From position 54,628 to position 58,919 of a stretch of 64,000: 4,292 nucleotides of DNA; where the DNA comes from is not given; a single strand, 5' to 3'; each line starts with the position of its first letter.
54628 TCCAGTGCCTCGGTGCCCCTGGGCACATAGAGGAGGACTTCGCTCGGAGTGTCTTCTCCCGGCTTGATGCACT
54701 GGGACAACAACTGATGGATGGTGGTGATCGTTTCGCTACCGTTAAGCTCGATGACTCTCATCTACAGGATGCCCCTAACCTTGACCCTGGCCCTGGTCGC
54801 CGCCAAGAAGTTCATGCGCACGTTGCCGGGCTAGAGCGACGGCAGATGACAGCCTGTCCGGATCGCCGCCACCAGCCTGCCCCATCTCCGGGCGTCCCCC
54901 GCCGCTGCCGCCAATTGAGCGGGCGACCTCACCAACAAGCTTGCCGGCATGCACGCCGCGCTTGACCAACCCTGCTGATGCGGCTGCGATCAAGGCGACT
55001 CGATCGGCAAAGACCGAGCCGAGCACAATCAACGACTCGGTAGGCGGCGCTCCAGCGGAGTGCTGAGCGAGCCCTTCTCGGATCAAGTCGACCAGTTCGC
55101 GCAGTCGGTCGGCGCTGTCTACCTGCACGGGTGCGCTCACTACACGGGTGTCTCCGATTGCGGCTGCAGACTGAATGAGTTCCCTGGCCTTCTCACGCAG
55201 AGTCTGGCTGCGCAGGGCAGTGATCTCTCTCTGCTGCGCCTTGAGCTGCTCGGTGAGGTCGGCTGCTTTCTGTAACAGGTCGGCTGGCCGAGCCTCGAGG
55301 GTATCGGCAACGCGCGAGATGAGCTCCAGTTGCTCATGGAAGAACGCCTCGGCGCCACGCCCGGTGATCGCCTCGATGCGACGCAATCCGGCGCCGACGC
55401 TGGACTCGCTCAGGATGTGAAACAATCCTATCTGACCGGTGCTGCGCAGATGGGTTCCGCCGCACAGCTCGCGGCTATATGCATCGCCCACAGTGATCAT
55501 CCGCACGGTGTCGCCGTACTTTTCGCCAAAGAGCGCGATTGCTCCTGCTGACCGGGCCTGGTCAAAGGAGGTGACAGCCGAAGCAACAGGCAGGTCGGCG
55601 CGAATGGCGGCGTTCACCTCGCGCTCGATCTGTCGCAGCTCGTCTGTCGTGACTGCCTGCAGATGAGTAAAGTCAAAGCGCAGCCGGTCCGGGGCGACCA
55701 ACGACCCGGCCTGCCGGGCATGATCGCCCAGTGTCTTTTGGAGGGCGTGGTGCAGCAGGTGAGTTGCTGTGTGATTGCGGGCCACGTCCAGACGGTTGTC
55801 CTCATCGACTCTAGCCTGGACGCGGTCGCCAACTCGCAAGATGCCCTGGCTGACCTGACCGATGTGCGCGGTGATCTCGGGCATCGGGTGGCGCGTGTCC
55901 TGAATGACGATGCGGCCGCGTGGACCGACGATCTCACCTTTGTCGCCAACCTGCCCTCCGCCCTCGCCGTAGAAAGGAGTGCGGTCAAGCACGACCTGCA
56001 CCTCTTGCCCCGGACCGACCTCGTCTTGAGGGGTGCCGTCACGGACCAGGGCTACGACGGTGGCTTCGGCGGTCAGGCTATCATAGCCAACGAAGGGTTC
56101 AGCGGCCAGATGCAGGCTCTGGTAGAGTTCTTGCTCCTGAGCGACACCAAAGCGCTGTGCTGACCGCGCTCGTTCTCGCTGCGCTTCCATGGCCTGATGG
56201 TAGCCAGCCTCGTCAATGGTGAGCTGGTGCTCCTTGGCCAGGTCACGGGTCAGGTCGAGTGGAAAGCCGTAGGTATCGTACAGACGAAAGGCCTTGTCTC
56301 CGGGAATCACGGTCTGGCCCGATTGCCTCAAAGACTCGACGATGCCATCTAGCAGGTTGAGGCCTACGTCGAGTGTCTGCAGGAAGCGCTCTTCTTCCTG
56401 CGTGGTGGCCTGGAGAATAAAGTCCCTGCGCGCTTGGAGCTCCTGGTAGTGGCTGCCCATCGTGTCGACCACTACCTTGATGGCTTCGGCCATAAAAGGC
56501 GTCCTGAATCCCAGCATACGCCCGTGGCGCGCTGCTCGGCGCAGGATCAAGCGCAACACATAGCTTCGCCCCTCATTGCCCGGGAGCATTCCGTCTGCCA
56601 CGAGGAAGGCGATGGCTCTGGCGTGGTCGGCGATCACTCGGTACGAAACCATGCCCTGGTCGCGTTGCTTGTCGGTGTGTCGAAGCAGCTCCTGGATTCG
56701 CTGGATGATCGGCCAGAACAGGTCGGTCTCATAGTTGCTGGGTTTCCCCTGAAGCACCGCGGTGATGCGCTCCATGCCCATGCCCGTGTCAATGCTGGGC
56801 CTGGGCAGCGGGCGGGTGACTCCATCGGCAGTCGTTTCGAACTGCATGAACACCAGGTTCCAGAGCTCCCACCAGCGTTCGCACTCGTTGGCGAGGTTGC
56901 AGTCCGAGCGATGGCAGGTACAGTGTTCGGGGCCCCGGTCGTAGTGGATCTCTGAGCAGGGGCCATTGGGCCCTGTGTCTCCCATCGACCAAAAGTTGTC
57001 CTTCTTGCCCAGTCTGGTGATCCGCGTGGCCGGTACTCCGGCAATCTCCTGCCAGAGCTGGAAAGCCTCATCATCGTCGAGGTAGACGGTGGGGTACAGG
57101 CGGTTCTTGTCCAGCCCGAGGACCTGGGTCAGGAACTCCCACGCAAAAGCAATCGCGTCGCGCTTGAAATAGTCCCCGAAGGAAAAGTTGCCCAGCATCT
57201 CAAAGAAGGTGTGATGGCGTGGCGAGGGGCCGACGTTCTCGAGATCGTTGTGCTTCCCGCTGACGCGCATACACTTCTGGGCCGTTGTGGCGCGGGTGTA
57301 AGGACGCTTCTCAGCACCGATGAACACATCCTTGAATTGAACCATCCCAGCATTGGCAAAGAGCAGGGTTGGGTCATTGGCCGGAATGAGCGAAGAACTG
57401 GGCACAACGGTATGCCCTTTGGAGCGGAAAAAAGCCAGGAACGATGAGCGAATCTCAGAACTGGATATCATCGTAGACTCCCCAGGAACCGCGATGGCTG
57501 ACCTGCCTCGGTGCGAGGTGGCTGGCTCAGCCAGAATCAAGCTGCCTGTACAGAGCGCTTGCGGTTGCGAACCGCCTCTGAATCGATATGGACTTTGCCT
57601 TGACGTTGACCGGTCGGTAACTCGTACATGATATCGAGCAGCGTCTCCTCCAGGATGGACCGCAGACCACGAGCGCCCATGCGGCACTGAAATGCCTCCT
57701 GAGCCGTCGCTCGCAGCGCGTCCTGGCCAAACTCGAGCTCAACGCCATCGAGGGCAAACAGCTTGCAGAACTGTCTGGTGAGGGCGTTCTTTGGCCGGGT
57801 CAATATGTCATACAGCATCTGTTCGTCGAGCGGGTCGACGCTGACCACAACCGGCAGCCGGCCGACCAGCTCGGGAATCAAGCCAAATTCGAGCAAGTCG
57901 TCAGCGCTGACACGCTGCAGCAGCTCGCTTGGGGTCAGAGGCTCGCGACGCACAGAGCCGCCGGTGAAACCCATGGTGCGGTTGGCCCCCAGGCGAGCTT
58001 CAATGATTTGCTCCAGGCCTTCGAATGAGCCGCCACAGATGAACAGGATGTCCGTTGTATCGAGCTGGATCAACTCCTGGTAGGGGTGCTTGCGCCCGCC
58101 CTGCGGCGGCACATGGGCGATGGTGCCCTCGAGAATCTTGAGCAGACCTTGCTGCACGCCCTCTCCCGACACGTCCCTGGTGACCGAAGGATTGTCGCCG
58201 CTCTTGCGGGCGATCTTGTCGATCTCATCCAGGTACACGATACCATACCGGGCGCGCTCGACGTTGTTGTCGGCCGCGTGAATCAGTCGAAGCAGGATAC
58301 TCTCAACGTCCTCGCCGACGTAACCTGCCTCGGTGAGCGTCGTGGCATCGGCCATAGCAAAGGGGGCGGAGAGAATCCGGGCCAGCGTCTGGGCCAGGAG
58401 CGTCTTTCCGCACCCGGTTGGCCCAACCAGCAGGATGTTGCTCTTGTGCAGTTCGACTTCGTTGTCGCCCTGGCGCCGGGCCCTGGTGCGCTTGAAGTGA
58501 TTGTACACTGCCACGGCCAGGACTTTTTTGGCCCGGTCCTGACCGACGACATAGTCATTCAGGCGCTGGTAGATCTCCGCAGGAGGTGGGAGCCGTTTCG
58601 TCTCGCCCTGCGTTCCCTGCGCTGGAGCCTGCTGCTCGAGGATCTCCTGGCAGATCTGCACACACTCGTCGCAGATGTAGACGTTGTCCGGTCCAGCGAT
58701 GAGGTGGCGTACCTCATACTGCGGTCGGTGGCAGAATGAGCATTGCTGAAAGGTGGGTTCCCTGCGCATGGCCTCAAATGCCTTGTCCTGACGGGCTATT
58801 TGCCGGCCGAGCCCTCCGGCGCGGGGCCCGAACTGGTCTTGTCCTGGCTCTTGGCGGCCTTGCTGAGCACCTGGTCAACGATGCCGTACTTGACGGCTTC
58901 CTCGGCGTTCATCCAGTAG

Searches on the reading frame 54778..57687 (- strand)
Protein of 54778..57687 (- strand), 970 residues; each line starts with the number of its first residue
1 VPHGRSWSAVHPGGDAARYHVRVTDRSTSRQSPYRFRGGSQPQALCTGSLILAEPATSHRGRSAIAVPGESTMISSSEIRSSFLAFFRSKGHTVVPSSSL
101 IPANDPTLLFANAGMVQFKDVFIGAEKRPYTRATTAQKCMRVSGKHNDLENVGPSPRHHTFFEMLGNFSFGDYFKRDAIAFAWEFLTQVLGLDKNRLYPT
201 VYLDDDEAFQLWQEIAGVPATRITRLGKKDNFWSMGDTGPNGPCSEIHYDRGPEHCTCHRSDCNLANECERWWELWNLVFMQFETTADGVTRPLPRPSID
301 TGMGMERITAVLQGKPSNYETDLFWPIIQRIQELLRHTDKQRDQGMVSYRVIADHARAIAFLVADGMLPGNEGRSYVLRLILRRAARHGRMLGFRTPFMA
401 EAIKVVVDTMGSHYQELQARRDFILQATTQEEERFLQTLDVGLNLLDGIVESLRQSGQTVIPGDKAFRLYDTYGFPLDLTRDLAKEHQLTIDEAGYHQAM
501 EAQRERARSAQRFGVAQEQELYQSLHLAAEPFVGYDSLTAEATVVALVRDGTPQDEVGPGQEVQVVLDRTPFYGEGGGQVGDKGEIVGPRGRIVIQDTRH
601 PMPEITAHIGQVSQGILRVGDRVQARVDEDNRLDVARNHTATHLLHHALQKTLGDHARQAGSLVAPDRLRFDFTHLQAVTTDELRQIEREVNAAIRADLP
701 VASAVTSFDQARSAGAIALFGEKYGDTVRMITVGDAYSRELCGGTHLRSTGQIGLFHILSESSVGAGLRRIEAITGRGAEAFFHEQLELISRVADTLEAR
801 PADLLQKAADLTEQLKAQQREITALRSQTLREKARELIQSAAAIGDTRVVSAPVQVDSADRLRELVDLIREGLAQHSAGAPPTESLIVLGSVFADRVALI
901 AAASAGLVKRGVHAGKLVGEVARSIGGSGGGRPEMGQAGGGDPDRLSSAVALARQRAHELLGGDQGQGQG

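Call 36: search_protein_families(library=pfam, proteins=[window:54778-57687:-], max_evalue=0.00001)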
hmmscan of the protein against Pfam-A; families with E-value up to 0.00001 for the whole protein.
window:54778-57687:- (970 aa): 3 families
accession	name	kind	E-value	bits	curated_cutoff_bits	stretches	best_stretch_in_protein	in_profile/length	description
PF01411.24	tRNA-synt_2c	-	5.7e-217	722.1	30.3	1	78-630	1-551/552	tRNA synthetases class II (A)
PF07973.19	tRNA_SAD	-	1.1e-16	61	24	1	728-772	1-44/44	Threonyl and Alanyl tRNA synthetase second additional domain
PF02272.25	DHHA1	-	4.3e-09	37.2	25.9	1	886-958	33-101/102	DHHA1 domain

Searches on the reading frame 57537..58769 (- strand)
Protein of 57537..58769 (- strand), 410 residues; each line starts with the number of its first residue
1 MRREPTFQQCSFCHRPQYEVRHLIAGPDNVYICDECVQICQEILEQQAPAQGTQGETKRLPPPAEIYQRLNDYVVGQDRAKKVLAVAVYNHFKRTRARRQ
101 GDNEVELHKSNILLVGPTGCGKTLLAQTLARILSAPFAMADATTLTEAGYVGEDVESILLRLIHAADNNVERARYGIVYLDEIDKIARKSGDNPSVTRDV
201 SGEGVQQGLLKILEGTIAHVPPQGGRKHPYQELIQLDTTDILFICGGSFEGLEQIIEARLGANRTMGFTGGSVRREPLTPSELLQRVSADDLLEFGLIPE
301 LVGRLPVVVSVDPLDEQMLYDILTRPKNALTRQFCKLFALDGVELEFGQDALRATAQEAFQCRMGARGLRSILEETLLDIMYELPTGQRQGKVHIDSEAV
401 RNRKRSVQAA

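Call 36: search_protein_families(library=pfam, proteins=[window:57540-58769:-], max_evalue=0.00001)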
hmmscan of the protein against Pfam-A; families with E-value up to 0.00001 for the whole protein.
window:57540-58769:- (410 aa): 6 families
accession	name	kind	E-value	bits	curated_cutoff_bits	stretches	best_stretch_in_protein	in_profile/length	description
PF07724.20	AAA_2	-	9.6e-30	104.2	27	1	109-307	3-165/166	AAA domain (Cdc48 subfamily)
PF06689.19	zf-C4_ClpX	-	7.5e-19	67.8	27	1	9-46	2-39/39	ClpX C4-type zinc finger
PF00004.35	AAA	-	1.4e-14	55.1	21.2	1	112-216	1-95/131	ATPase family associated with various cellular activities (AAA)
PF10431.15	ClpB_D2-small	-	1.4e-08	35.1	21.9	1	314-386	1-69/81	C-terminal, D2-small domain, of ClpB protein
PF01078.27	Mg_chelatase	-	2.2e-06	27.7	20.3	0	110-135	23-48/207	Magnesium chelatase, subunit ChlI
PF07728.20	AAA_5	-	3.8e-06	27.4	22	0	111-187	1-79/139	AAA domain (dynein-related subfamily)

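Call 41: find_encoding_contigs(protein=window:57537-58769:-, flank=10000, max_places=8)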
Protein window:57537-58769:- (410 aa): 20 contigs read that carry it; 8 places shown.
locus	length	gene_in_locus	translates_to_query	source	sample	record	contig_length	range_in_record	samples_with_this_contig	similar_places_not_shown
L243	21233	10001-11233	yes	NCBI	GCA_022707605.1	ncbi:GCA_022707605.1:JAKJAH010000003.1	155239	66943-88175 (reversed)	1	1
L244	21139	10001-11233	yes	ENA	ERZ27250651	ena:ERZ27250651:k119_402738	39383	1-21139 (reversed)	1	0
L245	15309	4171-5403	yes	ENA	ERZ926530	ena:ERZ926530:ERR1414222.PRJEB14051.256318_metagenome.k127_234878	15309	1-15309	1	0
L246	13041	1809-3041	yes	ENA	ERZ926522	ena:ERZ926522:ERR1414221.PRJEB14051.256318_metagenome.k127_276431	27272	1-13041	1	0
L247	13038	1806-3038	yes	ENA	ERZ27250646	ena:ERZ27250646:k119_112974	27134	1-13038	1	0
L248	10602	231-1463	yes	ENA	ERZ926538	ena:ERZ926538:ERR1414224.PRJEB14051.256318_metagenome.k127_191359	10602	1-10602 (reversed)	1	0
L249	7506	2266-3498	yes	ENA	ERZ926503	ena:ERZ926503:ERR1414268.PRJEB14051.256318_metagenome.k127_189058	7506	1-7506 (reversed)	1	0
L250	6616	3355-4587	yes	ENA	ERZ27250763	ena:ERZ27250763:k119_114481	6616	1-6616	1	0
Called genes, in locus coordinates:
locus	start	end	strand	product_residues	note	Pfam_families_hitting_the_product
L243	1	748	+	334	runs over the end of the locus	PF00892:EamA, PF03151:TPT (weak), PF00892:EamA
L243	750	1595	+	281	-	PF13292:DXP_synthase_N, PF00456:Transketolase_N, PF00676:E1_dh (weak)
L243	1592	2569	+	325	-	PF02779:Transket_pyr, PF02780:Transketolase_C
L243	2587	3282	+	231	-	PF04199:Cyclase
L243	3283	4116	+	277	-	PF00106:adh_short, PF13561:adh_short_C2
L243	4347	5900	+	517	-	PF01590:GAF, PF13185:GAF_2, PF13492:GAF_3, PF00989:PAS, PF08448:PAS_4, PF13426:PAS_9, PF00512:HisKA, PF02518:HATPase_c, +1 more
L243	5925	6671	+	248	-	PF00072:Response_reg, PF00486:Trans_reg_C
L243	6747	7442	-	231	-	PF01987:AIM24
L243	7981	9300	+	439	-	PF05697:Trigger_N, PF00254:FKBP_C (weak), PF05698:Trigger_C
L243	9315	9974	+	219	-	PF00574:CLP_protease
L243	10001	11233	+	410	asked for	PF06689:zf-C4_ClpX, PF01078:Mg_chelatase (faint), PF00004:AAA, PF07724:AAA_2, PF07728:AAA_5 (weak), PF10431:ClpB_D2-small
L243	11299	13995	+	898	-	PF01411:tRNA-synt_2c, PF07973:tRNA_SAD, PF02272:DHHA1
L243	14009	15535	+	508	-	PF04865:Baseplate_J (weak)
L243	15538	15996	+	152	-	PF03652:RuvX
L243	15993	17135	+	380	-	PF02618:YceG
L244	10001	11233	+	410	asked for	PF06689:zf-C4_ClpX, PF01078:Mg_chelatase (faint), PF00004:AAA, PF07724:AAA_2, PF07728:AAA_5 (weak), PF10431:ClpB_D2-small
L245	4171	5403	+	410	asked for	PF06689:zf-C4_ClpX, PF01078:Mg_chelatase (faint), PF00004:AAA, PF07724:AAA_2, PF07728:AAA_5 (weak), PF10431:ClpB_D2-small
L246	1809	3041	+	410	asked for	PF06689:zf-C4_ClpX, PF01078:Mg_chelatase (faint), PF00004:AAA, PF07724:AAA_2, PF07728:AAA_5 (weak), PF10431:ClpB_D2-small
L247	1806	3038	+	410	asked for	PF06689:zf-C4_ClpX, PF01078:Mg_chelatase (faint), PF00004:AAA, PF07724:AAA_2, PF07728:AAA_5 (weak), PF10431:ClpB_D2-small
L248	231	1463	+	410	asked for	PF06689:zf-C4_ClpX, PF01078:Mg_chelatase (faint), PF00004:AAA, PF07724:AAA_2, PF07728:AAA_5 (weak), PF10431:ClpB_D2-small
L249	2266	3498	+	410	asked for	PF06689:zf-C4_ClpX, PF01078:Mg_chelatase (faint), PF00004:AAA, PF07724:AAA_2, PF07728:AAA_5 (weak), PF10431:ClpB_D2-small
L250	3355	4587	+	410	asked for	PF06689:zf-C4_ClpX, PF01078:Mg_chelatase (faint), PF00004:AAA, PF07724:AAA_2, PF07728:AAA_5 (weak), PF10431:ClpB_D2-small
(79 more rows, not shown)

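Call 55: list_cluster_members(proteins=[window:57537-58769:-, window:11340-13931:+, window:1086-1973:+, window:48201-49808:-])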
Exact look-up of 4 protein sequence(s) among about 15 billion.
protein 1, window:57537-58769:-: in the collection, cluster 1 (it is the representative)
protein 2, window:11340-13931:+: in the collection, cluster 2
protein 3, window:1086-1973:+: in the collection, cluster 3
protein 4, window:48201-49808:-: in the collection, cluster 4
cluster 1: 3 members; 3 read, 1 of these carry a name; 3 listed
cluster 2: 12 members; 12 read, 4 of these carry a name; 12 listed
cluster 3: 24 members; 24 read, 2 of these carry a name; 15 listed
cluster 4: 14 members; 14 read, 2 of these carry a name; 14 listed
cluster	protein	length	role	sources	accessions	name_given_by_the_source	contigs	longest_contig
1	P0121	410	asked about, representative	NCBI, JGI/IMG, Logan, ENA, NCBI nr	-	-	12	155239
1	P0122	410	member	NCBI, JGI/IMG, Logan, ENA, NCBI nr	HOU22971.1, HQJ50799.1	MAG TPA: ATP-dependent Clp protease ATP-binding subunit ClpX [Anaerolineae bacterium] | ATP-dependent Clp protease ATP-binding subunit ClpX [Anaerolineae bacterium]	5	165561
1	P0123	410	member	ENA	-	-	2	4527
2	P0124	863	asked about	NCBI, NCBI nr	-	-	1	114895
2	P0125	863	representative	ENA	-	-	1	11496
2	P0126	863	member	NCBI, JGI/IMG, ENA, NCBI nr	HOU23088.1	MAG TPA: DNA mismatch repair protein MutS [Anaerolineae bacterium] | DNA mismatch repair protein MutS [Anaerolineae bacterium]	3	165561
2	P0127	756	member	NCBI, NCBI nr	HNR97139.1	MAG TPA: DNA mismatch repair protein MutS, partial [Anaerolineae bacterium] | DNA mismatch repair protein MutS [Anaerolineae bacterium]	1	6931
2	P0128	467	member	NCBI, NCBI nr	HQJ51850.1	MAG TPA: DNA mismatch repair protein MutS, partial [Anaerolineae bacterium] | DNA mismatch repair protein MutS [Anaerolineae bacterium]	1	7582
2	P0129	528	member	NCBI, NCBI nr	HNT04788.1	MAG TPA: DNA mismatch repair protein MutS, partial [Anaerolineae bacterium] | DNA mismatch repair protein MutS [Anaerolineae bacterium]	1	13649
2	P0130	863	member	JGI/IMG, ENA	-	-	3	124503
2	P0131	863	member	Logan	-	-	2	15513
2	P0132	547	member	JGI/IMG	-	-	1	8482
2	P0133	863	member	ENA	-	-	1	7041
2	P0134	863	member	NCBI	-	-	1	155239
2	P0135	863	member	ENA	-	-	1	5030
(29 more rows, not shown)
